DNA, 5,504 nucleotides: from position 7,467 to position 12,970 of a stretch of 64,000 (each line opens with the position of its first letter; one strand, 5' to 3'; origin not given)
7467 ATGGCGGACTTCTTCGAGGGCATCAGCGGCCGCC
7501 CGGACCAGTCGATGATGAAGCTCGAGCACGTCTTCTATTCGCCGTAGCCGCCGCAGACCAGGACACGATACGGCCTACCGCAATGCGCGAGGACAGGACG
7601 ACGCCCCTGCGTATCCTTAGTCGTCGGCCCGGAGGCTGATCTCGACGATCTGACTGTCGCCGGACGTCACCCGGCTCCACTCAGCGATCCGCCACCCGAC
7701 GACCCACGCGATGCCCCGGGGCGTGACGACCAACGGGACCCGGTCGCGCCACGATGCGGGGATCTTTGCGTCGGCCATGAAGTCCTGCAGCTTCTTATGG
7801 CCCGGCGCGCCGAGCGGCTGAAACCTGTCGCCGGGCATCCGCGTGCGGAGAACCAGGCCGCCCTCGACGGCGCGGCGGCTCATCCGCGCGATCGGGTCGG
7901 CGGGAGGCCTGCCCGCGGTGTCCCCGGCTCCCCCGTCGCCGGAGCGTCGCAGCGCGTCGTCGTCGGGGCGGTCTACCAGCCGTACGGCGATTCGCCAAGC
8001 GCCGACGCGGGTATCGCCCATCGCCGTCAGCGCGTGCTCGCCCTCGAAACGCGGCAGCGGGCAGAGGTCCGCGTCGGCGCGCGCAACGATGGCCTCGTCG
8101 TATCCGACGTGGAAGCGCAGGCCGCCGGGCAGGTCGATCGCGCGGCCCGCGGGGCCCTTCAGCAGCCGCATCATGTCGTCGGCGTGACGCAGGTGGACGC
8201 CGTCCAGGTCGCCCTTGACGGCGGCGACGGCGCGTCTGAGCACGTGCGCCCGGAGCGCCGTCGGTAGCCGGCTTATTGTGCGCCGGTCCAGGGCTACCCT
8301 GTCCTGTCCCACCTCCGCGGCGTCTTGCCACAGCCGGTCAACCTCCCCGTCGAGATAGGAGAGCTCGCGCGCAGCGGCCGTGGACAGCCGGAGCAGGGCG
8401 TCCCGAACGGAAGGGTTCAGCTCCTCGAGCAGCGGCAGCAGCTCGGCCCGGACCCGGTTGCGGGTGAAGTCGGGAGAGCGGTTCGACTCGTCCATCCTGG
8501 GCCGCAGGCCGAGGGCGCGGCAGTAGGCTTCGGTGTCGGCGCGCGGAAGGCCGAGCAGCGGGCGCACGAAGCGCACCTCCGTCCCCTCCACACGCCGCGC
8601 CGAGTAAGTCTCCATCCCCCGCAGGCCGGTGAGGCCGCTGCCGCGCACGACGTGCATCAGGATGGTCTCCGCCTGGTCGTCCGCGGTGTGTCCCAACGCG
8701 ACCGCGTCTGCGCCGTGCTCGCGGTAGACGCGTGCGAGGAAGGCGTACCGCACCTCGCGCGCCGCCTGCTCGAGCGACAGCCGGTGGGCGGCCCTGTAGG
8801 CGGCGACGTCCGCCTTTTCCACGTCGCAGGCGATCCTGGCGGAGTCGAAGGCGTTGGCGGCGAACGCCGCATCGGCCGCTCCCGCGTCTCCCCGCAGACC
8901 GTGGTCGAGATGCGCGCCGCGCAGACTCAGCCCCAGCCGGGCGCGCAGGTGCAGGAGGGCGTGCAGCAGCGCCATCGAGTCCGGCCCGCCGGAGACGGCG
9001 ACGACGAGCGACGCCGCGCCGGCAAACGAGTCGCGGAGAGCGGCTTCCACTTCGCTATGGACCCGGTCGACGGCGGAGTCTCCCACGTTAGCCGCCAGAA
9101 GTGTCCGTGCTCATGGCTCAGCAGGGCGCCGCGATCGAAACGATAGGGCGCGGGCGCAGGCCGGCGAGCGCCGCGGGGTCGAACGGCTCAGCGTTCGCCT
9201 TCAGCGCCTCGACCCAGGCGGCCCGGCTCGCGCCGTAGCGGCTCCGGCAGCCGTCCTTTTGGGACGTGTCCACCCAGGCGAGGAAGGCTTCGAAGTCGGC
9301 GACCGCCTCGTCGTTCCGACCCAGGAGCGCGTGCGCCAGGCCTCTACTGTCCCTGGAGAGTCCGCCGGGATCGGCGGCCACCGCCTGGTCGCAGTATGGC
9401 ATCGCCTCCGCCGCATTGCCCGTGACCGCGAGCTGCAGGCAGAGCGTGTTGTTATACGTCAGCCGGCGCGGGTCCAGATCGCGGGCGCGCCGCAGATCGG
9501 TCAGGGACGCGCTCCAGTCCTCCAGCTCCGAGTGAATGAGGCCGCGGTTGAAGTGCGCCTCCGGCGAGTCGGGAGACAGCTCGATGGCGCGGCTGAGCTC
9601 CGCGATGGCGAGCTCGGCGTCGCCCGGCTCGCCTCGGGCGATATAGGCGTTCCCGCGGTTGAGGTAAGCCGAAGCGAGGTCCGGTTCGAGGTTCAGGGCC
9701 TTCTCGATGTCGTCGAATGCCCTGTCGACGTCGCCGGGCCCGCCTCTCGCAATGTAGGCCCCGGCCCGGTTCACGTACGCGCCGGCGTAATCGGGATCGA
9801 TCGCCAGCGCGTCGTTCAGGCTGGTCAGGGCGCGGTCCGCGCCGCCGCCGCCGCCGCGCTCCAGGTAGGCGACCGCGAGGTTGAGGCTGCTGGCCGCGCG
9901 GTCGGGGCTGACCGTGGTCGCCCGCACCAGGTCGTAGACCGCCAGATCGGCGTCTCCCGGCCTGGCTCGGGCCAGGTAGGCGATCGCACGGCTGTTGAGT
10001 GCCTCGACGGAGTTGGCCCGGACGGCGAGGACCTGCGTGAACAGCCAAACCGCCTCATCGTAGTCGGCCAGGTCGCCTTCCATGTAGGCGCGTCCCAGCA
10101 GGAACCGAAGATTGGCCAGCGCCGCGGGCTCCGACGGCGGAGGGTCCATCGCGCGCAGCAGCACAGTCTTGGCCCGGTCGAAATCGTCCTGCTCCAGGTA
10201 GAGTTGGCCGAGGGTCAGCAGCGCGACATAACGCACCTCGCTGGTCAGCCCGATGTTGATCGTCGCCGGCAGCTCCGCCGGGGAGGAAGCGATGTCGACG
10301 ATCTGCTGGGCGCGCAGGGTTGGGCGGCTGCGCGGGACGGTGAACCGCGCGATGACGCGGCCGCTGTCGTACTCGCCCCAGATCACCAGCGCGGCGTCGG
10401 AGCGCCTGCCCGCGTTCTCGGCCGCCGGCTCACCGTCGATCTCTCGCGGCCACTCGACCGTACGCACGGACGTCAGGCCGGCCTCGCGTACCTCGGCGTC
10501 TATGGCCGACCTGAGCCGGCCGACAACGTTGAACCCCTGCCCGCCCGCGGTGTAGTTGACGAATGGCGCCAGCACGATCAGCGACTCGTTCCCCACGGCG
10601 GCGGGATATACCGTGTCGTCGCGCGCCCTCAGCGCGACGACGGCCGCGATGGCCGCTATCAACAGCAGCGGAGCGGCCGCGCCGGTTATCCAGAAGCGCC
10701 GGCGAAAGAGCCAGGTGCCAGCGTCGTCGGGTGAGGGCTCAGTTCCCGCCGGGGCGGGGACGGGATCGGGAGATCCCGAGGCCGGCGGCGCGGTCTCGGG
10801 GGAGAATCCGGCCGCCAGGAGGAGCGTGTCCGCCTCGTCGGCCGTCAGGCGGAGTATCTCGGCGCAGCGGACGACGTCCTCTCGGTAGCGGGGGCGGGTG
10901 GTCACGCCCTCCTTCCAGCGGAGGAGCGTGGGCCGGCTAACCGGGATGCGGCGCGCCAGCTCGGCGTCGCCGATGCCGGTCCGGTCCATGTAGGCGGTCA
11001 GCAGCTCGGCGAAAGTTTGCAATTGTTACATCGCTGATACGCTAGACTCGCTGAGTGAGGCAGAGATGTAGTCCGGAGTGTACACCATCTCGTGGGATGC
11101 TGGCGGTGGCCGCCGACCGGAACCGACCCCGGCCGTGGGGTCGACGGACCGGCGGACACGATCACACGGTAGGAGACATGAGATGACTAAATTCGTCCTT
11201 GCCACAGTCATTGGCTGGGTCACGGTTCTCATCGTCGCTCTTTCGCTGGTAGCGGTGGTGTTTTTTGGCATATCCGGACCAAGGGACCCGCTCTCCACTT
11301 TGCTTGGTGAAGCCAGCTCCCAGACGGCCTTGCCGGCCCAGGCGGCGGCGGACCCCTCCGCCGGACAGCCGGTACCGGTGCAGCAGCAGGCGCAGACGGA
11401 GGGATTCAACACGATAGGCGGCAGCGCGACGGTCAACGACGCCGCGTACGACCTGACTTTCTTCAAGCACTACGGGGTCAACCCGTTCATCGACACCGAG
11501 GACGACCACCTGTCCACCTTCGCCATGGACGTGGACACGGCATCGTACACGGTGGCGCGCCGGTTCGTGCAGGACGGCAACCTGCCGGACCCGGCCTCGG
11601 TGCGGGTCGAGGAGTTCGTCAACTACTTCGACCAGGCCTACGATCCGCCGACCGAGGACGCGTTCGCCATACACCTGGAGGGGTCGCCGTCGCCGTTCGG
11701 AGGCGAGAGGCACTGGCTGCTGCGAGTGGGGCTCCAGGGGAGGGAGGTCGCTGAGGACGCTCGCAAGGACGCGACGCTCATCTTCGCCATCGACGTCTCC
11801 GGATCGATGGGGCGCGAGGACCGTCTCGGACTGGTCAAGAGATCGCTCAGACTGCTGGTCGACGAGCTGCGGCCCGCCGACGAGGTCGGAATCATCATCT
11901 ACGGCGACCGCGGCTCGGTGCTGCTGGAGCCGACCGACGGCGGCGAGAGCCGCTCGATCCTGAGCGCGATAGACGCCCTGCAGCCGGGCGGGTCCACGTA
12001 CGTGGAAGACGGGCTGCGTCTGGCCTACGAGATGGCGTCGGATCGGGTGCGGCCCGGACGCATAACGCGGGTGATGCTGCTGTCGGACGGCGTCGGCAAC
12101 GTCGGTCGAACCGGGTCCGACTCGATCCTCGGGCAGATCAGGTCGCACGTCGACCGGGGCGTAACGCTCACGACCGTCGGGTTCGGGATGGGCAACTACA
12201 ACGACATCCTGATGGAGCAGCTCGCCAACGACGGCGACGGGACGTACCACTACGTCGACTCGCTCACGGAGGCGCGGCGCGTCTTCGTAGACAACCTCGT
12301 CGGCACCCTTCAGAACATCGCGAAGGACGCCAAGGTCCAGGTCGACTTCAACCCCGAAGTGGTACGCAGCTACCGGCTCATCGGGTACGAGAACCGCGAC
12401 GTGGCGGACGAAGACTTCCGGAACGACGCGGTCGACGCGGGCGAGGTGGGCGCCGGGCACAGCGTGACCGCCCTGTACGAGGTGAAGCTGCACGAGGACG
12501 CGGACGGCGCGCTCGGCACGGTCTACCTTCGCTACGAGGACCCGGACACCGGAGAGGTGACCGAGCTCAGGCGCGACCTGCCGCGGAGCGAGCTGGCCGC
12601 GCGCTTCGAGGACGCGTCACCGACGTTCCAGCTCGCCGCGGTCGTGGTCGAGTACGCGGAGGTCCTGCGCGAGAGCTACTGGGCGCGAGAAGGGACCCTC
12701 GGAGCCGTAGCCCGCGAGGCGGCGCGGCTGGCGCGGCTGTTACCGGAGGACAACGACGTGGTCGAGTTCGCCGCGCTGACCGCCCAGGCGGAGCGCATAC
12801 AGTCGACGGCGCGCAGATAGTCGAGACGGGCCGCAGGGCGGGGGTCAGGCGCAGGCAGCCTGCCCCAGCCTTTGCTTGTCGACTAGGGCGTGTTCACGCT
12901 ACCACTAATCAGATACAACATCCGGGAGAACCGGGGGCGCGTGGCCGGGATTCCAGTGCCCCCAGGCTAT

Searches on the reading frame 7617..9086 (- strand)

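Call 15: search_protein_families(library=ncbifam, proteins=[window:7617-9086:-], max_evalue=0.00001)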
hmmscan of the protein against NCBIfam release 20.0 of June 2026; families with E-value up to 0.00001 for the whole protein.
window:7617-9086:- (489 aa): 4 families
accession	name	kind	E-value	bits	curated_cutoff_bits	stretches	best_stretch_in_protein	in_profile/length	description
TIGR02432.1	lysidine_TilS_N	equivalog_domain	2.9e-53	180.6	93.6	1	27-218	2-189/189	tRNA lysidine(34) synthetase TilS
NF007942.0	PRK10660.1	equivalog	2.6e-32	112.2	606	1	12-290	5-270/439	tRNA lysidine(34) synthetase TilS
TIGR02433.1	lysidine_TilS_C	equivalog_domain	5.3e-14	51.4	20.2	1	411-454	1-44/47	tRNA lysidine(34) synthetase TilS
NF007972.0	PRK10696.1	equivalog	1.1e-09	38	272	1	11-194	26-207/295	tRNA 2-thiocytidine(32) synthetase TtcA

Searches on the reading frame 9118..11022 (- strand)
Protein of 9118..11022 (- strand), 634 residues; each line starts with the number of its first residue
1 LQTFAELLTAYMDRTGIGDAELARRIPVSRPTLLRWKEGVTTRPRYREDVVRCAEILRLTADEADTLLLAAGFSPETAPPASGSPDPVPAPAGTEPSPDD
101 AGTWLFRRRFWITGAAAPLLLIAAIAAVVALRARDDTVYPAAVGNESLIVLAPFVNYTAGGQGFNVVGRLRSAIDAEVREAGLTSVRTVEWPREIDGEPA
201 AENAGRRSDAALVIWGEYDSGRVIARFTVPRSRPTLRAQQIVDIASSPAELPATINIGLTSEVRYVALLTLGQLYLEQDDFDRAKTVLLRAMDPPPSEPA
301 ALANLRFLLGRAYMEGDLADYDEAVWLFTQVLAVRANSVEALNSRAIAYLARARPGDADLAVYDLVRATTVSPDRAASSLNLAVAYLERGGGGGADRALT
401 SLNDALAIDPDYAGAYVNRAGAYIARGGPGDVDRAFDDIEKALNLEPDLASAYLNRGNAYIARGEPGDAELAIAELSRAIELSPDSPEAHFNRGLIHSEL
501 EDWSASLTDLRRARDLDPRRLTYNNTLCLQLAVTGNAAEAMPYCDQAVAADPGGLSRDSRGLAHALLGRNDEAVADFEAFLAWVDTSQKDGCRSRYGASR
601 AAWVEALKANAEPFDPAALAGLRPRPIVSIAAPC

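Call 15: search_protein_families(library=ncbifam, proteins=[window:9118-11022:-], max_evalue=0.00001)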
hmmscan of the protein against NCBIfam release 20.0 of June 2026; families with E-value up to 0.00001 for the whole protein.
window:9118-11022:- (634 aa): 11 families
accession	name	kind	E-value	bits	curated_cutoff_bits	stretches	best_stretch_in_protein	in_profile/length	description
NF040959.1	MamA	equivalog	8.5e-28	97.2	200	2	353-517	48-203/204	magnetosome protein MamA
TIGR02917.1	PEP_TPR_lipo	equivalog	2.5e-20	72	312.2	1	267-469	331-518/899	XrtA/PEP-CTERM system TPR-repeat protein PrsT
TIGR02521.1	type_IV_pilW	equivalog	5.6e-18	65.3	154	1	375-455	30-104/234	type IV pilus biogenesis/stability protein PilW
NF047558.1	TPR_END_plus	domain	5.5e-13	48.6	32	0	415-450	1-33/56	TPR end-of-group domain-containing protein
NF008391.2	PRK11189.1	equivalog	3.8e-10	39.7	250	0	487-594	65-170/297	lipoprotein NlpI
NF033758.1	gliding_GltE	equivalog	3.9e-10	39.3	225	0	267-420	190-331/411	adventurous gliding motility TPR repeat lipoprotein GltE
NF052415.1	T3SS_chap_SctY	equivalog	6.6e-10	39.5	70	0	318-400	19-101/106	type III secretion apparatus assembly chaperone SctY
NF033762.1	social_mot_Tgl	equivalog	2.4e-09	36.9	225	1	320-500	46-217/252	social motility TPR repeat lipoprotein Tgl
TIGR00990.1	3a0801s09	subfamily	2.9e-09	36.1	757.25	1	430-522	345-434/615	mitochondrial import receptor subunit TOM70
NF007302.0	PRK09782.1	equivalog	3.3e-09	35.3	1223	1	463-553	587-678/990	phage receptor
NF033920.0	C39_PA2778_fam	equivalog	7e-06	25.6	150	0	434-517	174-254/255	PA2778 family cysteine peptidase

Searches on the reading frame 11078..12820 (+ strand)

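Call 15: search_protein_families(library=ncbifam, proteins=[window:11078-12820:+], max_evalue=0.00001)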
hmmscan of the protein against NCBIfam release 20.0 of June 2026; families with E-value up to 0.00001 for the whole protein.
window:11078-12820:+ (580 aa): 5 families
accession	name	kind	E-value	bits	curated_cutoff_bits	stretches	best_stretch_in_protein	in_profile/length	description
TIGR02442.1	Cob-chelat-sub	hypoth_equivalog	2.7e-14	52.6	779.45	1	222-349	463-592/641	putative cobaltochelatase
TIGR03788.1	marine_srt_targ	equivalog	1.2e-11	43.8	551.65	1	229-421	269-456/629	marine proteobacterial sortase target protein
NF009943.0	PRK13406.1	equivalog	2.3e-10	39.7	571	1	229-347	399-516/585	magnesium chelatase subunit D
TIGR02031.1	BchD-ChlD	equivalog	1.5e-07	30.5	499.55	1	229-343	421-535/608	magnesium chelatase ATPase subunit D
NF010238.0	PRK13685.1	subfamily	2.4e-07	30.2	432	1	229-371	94-246/335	hypothetical protein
